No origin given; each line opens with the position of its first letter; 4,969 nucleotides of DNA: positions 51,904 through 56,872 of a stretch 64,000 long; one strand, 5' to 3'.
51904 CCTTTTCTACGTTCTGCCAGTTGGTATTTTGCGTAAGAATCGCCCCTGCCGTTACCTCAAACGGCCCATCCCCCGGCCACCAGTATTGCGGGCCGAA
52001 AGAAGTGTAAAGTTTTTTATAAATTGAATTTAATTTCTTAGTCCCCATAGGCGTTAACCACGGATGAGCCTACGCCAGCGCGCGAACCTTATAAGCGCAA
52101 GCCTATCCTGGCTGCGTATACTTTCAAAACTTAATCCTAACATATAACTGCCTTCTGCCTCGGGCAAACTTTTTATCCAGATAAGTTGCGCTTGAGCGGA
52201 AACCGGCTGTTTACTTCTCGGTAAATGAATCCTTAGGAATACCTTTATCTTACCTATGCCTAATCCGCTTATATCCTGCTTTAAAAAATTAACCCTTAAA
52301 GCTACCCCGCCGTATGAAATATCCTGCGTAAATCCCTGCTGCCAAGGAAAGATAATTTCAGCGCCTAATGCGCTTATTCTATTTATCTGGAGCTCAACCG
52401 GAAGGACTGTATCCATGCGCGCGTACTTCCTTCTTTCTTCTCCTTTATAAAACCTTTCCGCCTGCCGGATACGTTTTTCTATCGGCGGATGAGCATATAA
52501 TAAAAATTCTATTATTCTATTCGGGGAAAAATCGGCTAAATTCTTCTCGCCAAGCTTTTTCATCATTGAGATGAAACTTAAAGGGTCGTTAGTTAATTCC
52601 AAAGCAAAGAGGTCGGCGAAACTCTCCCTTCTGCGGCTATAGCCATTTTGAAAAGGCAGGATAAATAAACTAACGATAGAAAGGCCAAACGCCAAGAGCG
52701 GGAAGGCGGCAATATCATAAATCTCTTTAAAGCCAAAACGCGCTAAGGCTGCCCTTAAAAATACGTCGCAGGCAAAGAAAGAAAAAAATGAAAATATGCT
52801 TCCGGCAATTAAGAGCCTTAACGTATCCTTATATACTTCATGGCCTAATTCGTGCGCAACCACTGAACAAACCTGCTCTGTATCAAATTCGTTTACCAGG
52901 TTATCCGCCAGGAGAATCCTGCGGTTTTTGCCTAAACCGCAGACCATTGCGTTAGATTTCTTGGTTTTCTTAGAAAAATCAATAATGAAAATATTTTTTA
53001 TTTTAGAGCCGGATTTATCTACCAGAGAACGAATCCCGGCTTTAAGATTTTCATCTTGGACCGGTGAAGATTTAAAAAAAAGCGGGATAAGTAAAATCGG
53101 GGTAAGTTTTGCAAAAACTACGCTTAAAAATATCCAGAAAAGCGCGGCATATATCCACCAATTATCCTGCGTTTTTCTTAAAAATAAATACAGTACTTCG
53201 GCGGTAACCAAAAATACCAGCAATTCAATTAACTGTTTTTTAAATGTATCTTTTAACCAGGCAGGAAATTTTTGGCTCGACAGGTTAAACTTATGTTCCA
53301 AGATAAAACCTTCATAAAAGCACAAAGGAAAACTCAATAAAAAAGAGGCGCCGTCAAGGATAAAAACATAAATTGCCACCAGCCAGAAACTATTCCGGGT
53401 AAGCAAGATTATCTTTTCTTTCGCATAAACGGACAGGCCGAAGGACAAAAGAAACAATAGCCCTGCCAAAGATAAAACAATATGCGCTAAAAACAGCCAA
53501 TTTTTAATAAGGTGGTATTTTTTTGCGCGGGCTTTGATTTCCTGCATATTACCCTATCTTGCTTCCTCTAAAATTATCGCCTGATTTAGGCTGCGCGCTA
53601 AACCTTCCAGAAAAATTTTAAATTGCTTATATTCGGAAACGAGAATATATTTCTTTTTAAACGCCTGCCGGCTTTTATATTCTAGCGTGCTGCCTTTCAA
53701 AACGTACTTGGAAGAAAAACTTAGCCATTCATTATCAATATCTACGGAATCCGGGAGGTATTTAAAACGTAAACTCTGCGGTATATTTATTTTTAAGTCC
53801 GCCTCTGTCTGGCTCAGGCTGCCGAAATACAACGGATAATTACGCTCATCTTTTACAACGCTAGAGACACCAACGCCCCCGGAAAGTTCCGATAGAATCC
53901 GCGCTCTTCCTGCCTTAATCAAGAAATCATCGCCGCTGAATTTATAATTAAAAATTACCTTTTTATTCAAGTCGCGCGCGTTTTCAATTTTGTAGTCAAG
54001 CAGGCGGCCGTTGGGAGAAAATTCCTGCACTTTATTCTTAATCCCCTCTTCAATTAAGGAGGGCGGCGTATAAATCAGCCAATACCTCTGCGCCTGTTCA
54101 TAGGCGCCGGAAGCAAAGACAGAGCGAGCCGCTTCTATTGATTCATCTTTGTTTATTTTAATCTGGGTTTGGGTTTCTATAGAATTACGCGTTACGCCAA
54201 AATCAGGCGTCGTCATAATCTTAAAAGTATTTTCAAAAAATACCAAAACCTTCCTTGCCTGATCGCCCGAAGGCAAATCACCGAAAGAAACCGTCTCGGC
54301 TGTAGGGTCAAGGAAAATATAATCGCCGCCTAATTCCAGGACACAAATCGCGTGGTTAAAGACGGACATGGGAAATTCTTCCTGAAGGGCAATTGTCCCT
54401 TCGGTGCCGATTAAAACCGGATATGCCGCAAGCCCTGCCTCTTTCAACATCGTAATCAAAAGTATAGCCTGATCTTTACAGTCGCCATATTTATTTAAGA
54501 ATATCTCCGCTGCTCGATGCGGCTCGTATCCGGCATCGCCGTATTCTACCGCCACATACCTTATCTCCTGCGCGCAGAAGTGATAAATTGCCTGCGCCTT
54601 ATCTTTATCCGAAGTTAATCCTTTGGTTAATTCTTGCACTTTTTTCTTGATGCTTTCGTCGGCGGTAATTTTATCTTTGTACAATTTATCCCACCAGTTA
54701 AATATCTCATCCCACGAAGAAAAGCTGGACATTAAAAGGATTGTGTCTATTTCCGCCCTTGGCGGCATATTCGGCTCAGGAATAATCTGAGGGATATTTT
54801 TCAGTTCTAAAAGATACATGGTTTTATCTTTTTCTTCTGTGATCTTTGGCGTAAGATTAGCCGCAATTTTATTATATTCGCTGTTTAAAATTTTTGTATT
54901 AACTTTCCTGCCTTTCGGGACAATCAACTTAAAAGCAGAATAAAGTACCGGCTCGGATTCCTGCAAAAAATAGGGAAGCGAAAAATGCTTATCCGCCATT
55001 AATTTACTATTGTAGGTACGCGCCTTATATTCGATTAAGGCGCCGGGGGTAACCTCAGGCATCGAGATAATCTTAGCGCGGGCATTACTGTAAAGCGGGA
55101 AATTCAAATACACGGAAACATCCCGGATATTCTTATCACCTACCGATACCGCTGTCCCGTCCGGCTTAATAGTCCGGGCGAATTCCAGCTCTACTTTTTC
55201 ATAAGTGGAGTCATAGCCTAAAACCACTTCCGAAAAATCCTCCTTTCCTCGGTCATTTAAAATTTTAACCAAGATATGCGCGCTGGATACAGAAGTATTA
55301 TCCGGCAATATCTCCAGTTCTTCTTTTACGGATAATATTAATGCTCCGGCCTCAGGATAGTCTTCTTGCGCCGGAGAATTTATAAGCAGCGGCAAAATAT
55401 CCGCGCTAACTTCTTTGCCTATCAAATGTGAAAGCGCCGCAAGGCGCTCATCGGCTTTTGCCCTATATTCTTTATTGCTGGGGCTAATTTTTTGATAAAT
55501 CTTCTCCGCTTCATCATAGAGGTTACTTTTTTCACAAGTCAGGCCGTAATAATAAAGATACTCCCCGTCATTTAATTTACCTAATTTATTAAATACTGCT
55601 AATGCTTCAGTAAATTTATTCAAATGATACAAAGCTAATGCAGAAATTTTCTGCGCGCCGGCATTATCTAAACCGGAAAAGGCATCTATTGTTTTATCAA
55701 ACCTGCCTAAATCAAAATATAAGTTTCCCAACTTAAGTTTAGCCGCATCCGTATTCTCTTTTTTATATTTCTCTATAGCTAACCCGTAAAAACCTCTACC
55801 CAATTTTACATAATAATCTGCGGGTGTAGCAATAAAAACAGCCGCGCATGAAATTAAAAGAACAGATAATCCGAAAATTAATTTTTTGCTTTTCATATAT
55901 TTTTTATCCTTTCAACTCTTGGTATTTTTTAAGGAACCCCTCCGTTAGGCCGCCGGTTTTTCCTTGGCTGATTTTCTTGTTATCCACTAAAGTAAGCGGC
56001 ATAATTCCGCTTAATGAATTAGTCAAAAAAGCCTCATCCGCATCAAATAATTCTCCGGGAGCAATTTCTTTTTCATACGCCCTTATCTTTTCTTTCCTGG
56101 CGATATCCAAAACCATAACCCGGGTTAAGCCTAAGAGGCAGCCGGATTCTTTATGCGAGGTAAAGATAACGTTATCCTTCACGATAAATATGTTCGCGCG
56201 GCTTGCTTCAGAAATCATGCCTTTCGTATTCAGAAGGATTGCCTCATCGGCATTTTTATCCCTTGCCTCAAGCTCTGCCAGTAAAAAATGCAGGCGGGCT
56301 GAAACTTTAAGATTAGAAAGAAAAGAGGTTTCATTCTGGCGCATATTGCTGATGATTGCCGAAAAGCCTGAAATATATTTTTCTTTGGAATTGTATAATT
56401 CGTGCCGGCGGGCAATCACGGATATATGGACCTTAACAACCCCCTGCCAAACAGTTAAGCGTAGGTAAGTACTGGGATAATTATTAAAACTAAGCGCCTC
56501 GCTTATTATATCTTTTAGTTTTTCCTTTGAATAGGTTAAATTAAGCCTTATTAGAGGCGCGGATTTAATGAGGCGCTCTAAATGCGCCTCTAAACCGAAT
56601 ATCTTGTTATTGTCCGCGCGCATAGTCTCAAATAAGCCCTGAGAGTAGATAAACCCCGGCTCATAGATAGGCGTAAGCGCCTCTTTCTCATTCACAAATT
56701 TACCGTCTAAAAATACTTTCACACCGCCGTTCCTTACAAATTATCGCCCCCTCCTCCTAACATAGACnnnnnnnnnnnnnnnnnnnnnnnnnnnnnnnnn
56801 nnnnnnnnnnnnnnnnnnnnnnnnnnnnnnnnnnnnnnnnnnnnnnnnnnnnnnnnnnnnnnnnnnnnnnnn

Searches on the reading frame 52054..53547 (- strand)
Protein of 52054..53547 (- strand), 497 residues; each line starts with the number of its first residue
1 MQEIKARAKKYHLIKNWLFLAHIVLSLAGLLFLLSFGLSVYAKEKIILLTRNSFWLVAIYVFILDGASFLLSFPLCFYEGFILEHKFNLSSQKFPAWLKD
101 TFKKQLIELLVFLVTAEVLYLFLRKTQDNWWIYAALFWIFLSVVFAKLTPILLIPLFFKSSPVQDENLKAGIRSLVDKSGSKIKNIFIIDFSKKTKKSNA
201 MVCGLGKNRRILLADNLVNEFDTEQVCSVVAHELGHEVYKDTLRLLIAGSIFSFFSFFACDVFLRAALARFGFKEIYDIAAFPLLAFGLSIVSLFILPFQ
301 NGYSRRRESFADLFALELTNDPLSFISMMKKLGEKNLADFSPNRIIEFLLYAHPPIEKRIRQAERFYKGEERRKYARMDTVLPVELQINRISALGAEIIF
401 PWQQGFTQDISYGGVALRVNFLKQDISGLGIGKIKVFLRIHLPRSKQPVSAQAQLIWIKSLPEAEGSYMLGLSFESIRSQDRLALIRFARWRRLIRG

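Call 68: search_protein_families(library=pfam, proteins=[window:52054-53547:-], max_evalue=0.00001)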
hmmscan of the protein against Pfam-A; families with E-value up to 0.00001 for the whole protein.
window:52054-53547:- (497 aa): 3 families
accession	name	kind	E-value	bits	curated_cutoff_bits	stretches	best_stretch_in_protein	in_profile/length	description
PF01435.24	Peptidase_M48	-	3e-25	89.6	20.3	1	163-364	2-183/186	Peptidase family M48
PF16491.10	Peptidase_M48_N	-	1.5e-19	71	27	1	6-159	25-179/179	CAAX prenyl protease N-terminal, five membrane helices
PF07238.19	PilZ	-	8.1e-11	42.6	22.5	1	371-489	1-100/102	PilZ domain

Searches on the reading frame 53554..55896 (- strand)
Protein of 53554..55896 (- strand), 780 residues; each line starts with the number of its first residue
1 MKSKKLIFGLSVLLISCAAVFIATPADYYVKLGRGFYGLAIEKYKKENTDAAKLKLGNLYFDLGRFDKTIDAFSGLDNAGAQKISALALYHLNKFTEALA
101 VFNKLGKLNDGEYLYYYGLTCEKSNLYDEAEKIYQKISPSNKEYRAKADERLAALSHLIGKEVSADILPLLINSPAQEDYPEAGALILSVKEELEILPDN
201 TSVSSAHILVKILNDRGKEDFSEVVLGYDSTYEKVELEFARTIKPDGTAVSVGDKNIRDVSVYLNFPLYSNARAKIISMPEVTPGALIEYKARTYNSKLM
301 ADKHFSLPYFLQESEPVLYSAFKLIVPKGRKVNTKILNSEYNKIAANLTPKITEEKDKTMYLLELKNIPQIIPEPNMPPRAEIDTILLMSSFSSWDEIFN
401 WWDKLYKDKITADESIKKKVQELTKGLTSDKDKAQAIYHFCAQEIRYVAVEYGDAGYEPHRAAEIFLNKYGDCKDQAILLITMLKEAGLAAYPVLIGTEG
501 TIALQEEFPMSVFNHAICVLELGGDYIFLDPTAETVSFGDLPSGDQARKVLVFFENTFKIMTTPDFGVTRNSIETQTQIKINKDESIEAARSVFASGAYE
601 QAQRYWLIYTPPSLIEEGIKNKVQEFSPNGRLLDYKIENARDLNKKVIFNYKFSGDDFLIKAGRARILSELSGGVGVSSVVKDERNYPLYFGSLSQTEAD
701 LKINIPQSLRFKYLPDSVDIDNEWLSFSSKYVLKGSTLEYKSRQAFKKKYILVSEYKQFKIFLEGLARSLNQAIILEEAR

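Call 3: search_protein_families(library=pfam, proteins=[window:53554-55896:-], max_evalue=0.01)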
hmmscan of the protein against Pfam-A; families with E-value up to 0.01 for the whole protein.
window:53554-55896:- (780 aa): 11 families
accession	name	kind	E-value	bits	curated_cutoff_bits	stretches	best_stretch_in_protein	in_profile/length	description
PF12969.12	DUF3857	-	2.2e-31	109.6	24.6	1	199-370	2-168/170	Domain of Unknown Function with PDB structure (DUF3857)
PF01841.26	Transglut_core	-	7.8e-10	39.4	23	1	419-492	3-73/108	Transglutaminase-like superfamily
PF12970.12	DUF3858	-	1.3e-05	25.8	27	1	682-775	22-115/116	Domain of Unknown Function with PDB structure (DUF3858)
PF13432.12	TPR_16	-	3.3e-05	24.7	32.7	0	86-136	4-56/65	Tetratricopeptide repeat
PF12895.13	ANAPC3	-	0.00012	22.8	27.2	1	85-136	29-81/82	Anaphase-promoting complex, cyclosome, subunit 3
PF13428.12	TPR_14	-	0.00014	22.7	23.5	0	113-145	3-38/44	Tetratricopeptide repeat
PF07719.23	TPR_2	-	0.00018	21.8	27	0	112-136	2-26/34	Tetratricopeptide repeat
PF00515.34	TPR_1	-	0.0002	21.5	27.8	0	55-73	6-24/34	Tetratricopeptide repeat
PF13424.12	TPR_12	-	0.0011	19.5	30.1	0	95-136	26-70/77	Tetratricopeptide repeat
PF14559.12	TPR_19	-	0.0031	18.2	25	0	93-143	5-57/68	Tetratricopeptide repeat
PF13174.12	TPR_6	-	0.007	17.4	26.3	0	52-74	2-24/33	Tetratricopeptide repeat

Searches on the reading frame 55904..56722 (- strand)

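Call 3: search_protein_families(library=pfam, proteins=[window:55904-56722:-], max_evalue=0.01)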
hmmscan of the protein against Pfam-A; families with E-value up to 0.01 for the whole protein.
window:55904-56722:- (272 aa): 1 family
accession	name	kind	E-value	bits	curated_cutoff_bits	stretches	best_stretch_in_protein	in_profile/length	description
PF01063.24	Aminotran_4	-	2.3e-55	188.3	28.5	1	29-244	1-221/223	Amino-transferase class IV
